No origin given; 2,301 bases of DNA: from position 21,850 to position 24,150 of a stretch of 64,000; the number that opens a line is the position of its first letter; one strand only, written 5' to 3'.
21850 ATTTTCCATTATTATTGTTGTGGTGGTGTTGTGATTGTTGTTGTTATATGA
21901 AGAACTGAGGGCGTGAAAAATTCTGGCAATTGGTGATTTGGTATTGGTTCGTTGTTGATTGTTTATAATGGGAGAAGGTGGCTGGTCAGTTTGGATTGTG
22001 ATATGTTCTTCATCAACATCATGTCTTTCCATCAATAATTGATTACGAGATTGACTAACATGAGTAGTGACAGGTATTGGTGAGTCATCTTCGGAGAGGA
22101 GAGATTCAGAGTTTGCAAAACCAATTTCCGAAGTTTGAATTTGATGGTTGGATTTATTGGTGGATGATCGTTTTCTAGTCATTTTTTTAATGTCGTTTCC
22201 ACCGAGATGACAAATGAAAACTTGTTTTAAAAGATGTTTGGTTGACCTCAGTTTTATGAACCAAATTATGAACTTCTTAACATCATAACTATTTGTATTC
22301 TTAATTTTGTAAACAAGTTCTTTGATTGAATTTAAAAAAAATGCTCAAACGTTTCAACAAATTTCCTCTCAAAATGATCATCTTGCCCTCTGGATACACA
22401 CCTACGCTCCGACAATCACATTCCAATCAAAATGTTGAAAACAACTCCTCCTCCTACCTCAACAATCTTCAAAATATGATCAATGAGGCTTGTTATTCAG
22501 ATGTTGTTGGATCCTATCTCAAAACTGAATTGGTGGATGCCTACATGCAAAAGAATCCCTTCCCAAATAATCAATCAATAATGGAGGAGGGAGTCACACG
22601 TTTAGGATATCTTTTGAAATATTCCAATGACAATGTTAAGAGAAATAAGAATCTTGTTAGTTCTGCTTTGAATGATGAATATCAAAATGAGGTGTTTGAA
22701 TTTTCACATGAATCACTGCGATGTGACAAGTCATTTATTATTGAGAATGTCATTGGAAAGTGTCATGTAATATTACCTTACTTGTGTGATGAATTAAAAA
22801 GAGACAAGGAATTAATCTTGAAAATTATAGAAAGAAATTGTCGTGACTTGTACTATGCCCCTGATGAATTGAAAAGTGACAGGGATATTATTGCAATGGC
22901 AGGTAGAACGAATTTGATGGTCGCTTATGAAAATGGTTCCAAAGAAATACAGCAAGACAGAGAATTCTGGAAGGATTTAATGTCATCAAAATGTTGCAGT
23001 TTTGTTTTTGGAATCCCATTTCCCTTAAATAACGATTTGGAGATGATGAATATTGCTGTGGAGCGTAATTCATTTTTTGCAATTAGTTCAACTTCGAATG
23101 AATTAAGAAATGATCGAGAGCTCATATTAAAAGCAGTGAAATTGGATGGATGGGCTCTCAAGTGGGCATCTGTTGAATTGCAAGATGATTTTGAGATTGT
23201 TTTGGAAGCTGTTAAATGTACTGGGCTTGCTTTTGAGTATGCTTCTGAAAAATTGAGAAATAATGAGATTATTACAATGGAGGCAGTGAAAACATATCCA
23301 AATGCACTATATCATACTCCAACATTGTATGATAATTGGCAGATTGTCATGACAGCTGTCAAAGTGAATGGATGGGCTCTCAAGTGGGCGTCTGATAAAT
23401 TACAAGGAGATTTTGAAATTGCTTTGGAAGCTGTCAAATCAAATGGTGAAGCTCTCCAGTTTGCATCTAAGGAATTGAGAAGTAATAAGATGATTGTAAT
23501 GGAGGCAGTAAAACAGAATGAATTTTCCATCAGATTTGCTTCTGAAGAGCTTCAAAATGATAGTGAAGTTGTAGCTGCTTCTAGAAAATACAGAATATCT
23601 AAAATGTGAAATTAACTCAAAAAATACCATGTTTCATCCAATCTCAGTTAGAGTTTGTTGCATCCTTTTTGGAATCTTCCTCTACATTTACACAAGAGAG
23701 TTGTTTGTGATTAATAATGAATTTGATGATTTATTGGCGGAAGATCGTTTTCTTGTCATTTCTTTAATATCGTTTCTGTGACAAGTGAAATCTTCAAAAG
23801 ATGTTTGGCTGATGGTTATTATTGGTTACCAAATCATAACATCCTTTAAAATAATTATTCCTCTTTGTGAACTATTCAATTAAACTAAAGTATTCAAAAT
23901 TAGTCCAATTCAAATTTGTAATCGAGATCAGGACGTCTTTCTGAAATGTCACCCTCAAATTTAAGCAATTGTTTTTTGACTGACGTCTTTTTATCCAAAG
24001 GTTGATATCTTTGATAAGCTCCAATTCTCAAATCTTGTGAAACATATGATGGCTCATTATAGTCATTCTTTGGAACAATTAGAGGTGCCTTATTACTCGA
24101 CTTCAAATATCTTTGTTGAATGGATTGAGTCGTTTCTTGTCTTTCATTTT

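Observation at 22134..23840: DUF4116-repeat gene flanked by about 150-bp imperfect direct repeats; downstream copy is a truncated 5' fragment of the neighbouring gene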

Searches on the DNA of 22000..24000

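Call 60: search_rna_families(source=window, start=22000, end=24000, threshold=evalue, max_evalue=1)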
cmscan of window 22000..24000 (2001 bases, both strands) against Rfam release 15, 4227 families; matches with E-value up to 1: 0.
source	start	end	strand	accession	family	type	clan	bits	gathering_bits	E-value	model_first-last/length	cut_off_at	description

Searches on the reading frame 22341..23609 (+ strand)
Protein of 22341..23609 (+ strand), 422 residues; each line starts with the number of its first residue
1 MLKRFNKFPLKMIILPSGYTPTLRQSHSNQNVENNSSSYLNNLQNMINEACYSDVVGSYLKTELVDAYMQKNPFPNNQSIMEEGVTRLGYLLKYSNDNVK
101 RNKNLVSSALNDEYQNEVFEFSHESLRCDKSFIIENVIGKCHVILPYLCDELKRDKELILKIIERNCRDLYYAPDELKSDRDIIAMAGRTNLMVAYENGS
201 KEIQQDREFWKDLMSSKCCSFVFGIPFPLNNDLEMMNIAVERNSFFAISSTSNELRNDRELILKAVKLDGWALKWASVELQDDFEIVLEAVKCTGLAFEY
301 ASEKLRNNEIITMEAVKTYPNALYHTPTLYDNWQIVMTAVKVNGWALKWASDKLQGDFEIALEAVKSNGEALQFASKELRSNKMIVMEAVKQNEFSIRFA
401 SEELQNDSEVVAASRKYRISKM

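Call 6: search_protein_families(library=pfam, proteins=[window:22341-23606:+], max_evalue=0.01)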
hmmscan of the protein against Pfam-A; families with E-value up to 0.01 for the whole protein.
window:22341-23606:+ (422 aa): 2 families
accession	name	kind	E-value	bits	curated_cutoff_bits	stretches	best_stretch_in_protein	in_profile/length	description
PF13475.11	DUF4116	-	9.8e-78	256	24.9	6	357-405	1-49/49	Domain of unknown function (DUF4116)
PF11210.13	DUF2996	-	0.0068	17.3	27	0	74-161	16-108/120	Protein of unknown function (DUF2996)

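Call 7: find_encoding_contigs(protein=window:22341-23609:+, flank=10000)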
Protein window:22341-23609:+ (422 aa): no gene with exactly this product is on record in the collection.

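Call 8: find_homologous_proteins(query=window:22341-23606:+)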
Query window:22341-23606:+ (422 aa): 337 proteins with E <= 0.001 among 2994 candidates; the best 120 are listed.
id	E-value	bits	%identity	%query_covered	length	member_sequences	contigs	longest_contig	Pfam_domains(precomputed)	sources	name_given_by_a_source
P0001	3.8e-271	916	100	97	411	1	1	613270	PF13475.12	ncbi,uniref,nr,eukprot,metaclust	ncbi:predicted protein [Naegleria gruberi]|uniref:Predicted protein n=1 Tax=Naegleria gruberi TaxID=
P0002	3.4e-101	357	35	81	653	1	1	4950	PF09603.16,PF13475.12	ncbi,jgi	jgi:uncharacterized protein (TIGR02145 family)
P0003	5.1e-83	297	32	82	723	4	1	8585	PF13475.12,PF07892.17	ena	-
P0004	4.8e-82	294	36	70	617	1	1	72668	PF07714.24,PF00069.32,PF13475.12,PF24755.3,PF03756.20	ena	-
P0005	9.8e-80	286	27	82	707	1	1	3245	PF13475.12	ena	-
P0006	3.9e-70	255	35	81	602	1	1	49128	PF18312.7,PF13475.12,PF19184.6,PF24993.2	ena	-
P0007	7.6e-70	254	44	37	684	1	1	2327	PF13475.12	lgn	-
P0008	2.1e-68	249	30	74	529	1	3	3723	PF13475.12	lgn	-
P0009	2.3e-65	239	37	52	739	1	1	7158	PF13475.12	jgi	jgi:hypothetical protein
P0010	1.9e-63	233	30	84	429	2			PF13475.12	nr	nr:unnamed protein product [Naegleria fowleri]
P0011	7.2e-63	231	32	81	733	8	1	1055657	PF07714.24,PF00069.32,PF13475.12,PF24755.3,PF13607.12,PF03756.20,PF11250.14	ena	-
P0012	2.8e-61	226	33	69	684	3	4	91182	PF13475.12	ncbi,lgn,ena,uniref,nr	ncbi:DUF4116 domain-containing protein [uncultured Fusobacterium sp.]|uniref:DUF4116 domain-containi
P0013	6.8e-61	224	35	52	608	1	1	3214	PF13475.12,PF24755.3,PF00447.24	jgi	-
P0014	2.9e-58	216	33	68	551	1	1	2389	PF13475.12,PF24755.3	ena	-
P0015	1.2e-57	214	35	70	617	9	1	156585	PF07714.24,PF00069.32,PF13475.12,PF24755.3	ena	-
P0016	1.3e-57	213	49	38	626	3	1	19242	PF13475.12,PF24755.3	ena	-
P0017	3.4e-57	212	34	64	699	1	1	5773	PF13475.12,PF24755.3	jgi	jgi:lambda repressor-like predicted transcriptional regulator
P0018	1.2e-56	210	36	45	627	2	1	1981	PF13475.12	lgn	-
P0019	9.5e-56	207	35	53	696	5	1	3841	PF13475.12,PF13155.13,PF13154.12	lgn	-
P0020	1.8e-54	203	28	81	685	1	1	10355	PF13475.12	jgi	jgi:hypothetical protein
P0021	2.4e-54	203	26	83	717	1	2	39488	PF13475.12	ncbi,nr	ncbi:MAG: DUF4116 domain-containing protein [Parachlamydiaceae bacterium]|nr:DUF4116 domain-containi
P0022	1.1e-52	197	35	63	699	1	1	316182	PF13475.12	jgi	jgi:hypothetical protein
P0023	2.0e-52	196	30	82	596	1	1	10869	PF13475.12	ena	-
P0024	2.8e-52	196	32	81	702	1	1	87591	PF13475.12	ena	-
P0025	3.7e-52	195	31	64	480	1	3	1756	PF13475.12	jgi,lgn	-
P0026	4.0e-52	195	32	75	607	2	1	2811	PF13475.12,PF24755.3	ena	-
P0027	7.5e-52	194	29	78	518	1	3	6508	PF13475.12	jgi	jgi:hypothetical protein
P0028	8.9e-52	194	29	76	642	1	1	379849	PF13475.12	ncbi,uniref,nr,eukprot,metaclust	ncbi:predicted protein [Naegleria gruberi]|uniref:Predicted protein n=1 Tax=Naegleria gruberi TaxID=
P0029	9.1e-52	194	45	46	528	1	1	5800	PF13475.12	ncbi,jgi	jgi:hypothetical protein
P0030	1.1e-51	194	27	79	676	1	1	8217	PF13475.12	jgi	-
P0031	1.3e-51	194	36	68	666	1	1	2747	PF13475.12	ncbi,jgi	jgi:hypothetical protein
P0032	1.5e-51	193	31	68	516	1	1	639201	PF13475.12,PF24755.3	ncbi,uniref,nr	ncbi:hypothetical protein C9374_005879 [Naegleria lovaniensis]|uniref:DUF4116 domain-containing prot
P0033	3.6e-51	192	34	69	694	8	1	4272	PF13475.12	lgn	-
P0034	3.6e-50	189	33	81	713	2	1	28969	PF13475.12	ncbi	-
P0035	3.4e-49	186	36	64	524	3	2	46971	PF07714.24,PF00069.32,PF13475.12,PF18473.7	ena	-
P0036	6.4e-49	185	34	63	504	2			PF13475.12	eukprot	eukprot:TRINITY_DN22148_c0_g1_i2.p1 TRINITY_DN22148_c0_g1~~TRINITY_DN22148_c0_g1_i2.p1 ORF type:comp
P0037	4.6e-48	182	31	63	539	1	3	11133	PF13475.12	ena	-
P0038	5.0e-48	182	45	42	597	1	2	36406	PF13475.12,PF13685.13,PF16484.11,PF19184.6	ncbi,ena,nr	ncbi:MAG: hypothetical protein CMF52_00025 [Legionellales bacterium]|nr:hypothetical protein [Legion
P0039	5.8e-48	182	43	44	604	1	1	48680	PF13475.12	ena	-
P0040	1.2e-47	181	27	78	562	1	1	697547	PF13475.12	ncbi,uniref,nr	ncbi:hypothetical protein FDP41_005361 [Naegleria fowleri]|uniref:DUF4116 domain-containing protein 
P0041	1.6e-47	180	38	59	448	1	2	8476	PF13475.12,PF24755.3,PF18450.8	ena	-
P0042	2.0e-47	180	28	69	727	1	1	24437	PF13475.12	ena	-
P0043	6.3e-47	178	31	68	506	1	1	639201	PF13475.12,PF24755.3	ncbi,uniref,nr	ncbi:hypothetical protein C9374_005856 [Naegleria lovaniensis]|uniref:DUF4116 domain-containing prot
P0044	1.1e-46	177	27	69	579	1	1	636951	PF13475.12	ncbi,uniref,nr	ncbi:hypothetical protein C9374_005246 [Naegleria lovaniensis]|uniref:DUF4116 domain-containing prot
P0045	1.8e-46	177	32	72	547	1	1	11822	PF13475.12,PF24755.3,PF00533.34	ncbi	-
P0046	2.6e-46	176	32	63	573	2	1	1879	PF13475.12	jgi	jgi:CxxC motif-containing protein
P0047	7.4e-46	175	32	45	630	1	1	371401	PF13475.12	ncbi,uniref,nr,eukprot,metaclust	ncbi:predicted protein [Naegleria gruberi]|uniref:Predicted protein n=1 Tax=Naegleria gruberi TaxID=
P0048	1.3e-45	174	50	38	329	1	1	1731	PF13475.12,PF24755.3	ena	-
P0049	1.4e-45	174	36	37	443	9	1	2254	PF13475.12,PF14487.13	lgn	-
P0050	1.4e-45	174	30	69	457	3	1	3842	PF13475.12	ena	-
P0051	2.2e-45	173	34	62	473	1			PF13475.12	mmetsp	mmetsp:Transcript_44444/g.95438 ORF Transcript_44444/g.95438 Transcript_44444/m.95438 type:complete 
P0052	8.9e-45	171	41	44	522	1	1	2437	PF13475.12,PF24755.3,PF13606.13,PF13857.13,PF12796.14,PF00023.37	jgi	jgi:hypothetical protein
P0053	3.1e-44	169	23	72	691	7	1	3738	PF13475.12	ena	-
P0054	8.5e-44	168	28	81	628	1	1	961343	PF13475.12,PF00168.37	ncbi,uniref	ncbi:unnamed protein product [Durusdinium trenchii]|uniref:C2 domain-containing protein n=1 Tax=Duru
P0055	4.7e-43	166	25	81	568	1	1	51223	PF13475.12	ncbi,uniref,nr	ncbi:hypothetical protein C9374_013738 [Naegleria lovaniensis]|uniref:DUF4116 domain-containing prot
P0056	6.8e-43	165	46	44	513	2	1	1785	PF13475.12,PF19184.6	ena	-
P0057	1.1e-42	164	33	61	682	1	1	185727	PF13475.12,PF03756.20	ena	-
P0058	5.0e-42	162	35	68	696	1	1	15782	PF13475.12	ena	-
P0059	5.7e-42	162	28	91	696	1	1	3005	PF09603.16,PF13475.12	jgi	jgi:uncharacterized protein (TIGR02145 family)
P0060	9.8e-42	161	33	62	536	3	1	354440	PF13475.12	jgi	-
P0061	4.3e-41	159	26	79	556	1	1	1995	PF13475.12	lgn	-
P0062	7.9e-41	158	33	72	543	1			PF13475.12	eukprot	eukprot:TRINITY_DN39720_c0_g1_i1.p1 TRINITY_DN39720_c0_g1~~TRINITY_DN39720_c0_g1_i1.p1 ORF type:comp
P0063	8.3e-41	158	35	43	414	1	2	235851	PF13475.12,PF24755.3,PF19612.5,PF03756.20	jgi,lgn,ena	-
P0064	1.1e-40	158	29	69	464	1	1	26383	PF13475.12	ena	-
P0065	1.6e-40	157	30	62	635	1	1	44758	PF13475.12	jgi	jgi:hypothetical protein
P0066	7.0e-40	155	42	36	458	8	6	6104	PF13475.12,PF03756.20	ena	-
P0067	1.2e-39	154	33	71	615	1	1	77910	PF13475.12,PF24755.3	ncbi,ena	-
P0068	1.9e-39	154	30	44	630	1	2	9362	PF13475.12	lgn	-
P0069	3.6e-39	153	42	36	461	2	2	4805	PF13475.12,PF03756.20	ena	-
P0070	5.1e-39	152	43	43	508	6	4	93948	PF13475.12,PF19184.6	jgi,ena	-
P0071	5.3e-39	152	38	45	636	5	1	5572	PF07714.24,PF00069.32,PF13475.12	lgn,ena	-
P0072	6.8e-39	152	34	62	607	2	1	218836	PF13475.12,PF24755.3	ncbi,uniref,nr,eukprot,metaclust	ncbi:hypothetical protein NAEGRDRAFT_75016 [Naegleria gruberi]|uniref:DUF4116 domain-containing prot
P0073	1.0e-38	151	29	65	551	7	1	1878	PF13475.12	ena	-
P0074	1.2e-38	151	33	58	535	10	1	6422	PF13475.12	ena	-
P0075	1.2e-38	151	46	39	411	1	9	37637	PF13475.12,PF24755.3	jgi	jgi:hypothetical protein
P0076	1.7e-38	151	29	65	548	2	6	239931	PF13475.12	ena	-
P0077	2.0e-38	150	35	62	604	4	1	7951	PF13475.12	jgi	jgi:hypothetical protein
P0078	2.5e-38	150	29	65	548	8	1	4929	PF13475.12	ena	-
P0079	2.8e-38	150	42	37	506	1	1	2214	PF13475.12,PF03756.20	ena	-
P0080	4.5e-38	149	25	78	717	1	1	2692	PF13475.12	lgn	-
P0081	5.3e-38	149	32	61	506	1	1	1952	PF13475.12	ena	-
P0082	6.1e-38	149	30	65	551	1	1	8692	PF13475.12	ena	-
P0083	7.5e-38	148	45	39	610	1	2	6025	PF13475.12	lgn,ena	-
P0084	7.7e-38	148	46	39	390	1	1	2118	PF13475.12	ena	-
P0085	1.1e-37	148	28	63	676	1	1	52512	PF13475.12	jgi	jgi:hypothetical protein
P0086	2.0e-37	147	37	49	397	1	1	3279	PF13475.12,PF08560.16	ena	-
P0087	2.4e-37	147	27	70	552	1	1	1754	PF13475.12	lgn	-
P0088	2.4e-37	147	31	63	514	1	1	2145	PF13475.12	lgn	-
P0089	5.0e-37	146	23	72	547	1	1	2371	PF13475.12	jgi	jgi:hypothetical protein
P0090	5.4e-37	146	29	68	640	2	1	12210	PF13475.12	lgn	-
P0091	8.0e-37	145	27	96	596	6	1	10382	PF13475.12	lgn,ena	-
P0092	1.1e-36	144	31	69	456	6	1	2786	PF13475.12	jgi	-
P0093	1.5e-36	144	31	63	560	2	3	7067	PF13475.12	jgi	jgi:hypothetical protein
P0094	2.1e-36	144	26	80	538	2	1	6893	PF13475.12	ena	-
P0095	7.5e-36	142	33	66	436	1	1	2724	PF13475.12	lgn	-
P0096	1.1e-35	141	31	64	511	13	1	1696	PF13475.12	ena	-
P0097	1.4e-35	141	38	46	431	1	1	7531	PF13475.12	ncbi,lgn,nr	ncbi:MAG: DUF4116 domain-containing protein [bacterium]|nr:DUF4116 domain-containing protein [bacter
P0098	1.7e-35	141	29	78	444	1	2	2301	PF13475.12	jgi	jgi:hypothetical protein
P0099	1.9e-35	140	31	64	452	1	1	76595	PF13475.12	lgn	-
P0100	2.0e-35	140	28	62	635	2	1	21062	PF13475.12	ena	-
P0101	2.0e-35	140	33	32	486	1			PF13475.12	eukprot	eukprot:gene2021-1528_t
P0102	4.5e-35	139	34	77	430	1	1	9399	PF13475.12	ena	-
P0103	4.5e-35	139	30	64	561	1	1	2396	PF02589.22,PF13475.12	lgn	-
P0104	5.3e-35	139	39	47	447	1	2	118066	PF13475.12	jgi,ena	jgi:hypothetical protein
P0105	5.6e-35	139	23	82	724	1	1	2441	PF13475.12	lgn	-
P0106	8.5e-35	138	26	71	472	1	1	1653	PF13475.12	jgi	-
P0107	1.1e-34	138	25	80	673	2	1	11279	PF13475.12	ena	-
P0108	1.1e-34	138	37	41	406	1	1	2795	PF13475.12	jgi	-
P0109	2.3e-34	137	35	59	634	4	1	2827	PF13475.12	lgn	-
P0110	2.6e-34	137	41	44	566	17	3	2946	PF07714.24,PF00069.32,PF13475.12,PF03109.23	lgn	-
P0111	3.0e-34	137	27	67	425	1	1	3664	PF13475.12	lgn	-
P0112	3.6e-34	136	49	38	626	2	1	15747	PF13475.12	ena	-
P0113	4.8e-34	136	31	64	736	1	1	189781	PF13475.12,PF00615.25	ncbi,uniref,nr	ncbi:hypothetical protein C9374_011984 [Naegleria lovaniensis]|uniref:RGS domain-containing protein 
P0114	1.2e-33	135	43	45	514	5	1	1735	PF13475.12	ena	-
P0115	1.5e-33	134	44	39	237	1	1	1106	PF13475.12,PF12937.13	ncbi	-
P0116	2.0e-33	134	38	48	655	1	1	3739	PF13475.12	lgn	-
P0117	2.1e-33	134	38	37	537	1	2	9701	PF13475.12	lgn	-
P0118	4.5e-33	133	44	41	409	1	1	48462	PF13475.12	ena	-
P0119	7.1e-33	132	27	65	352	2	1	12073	PF13475.12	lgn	-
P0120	9.9e-33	132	38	56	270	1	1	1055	PF13475.12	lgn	-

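Call 11: find_encoding_contigs(protein=P0010, flank=10000)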
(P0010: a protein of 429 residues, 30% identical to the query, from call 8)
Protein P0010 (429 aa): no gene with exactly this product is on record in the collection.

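Call 12: find_encoding_contigs(protein=P0001, flank=10000)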
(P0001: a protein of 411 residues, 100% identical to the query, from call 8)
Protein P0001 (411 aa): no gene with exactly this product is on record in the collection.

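Call 15: find_encoding_contigs(protein=P0032, flank=3000, max_places=2)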
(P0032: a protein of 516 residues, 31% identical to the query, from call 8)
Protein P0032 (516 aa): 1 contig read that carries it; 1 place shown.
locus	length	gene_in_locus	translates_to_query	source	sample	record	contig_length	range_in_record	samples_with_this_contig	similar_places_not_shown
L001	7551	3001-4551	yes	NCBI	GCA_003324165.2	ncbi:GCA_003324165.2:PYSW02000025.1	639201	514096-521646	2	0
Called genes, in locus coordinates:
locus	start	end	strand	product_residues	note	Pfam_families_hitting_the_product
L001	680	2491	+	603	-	-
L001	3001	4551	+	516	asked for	PF13475:DUF4116 (weak), PF24755:SpoVR_C (faint), PF13475:DUF4116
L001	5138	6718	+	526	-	-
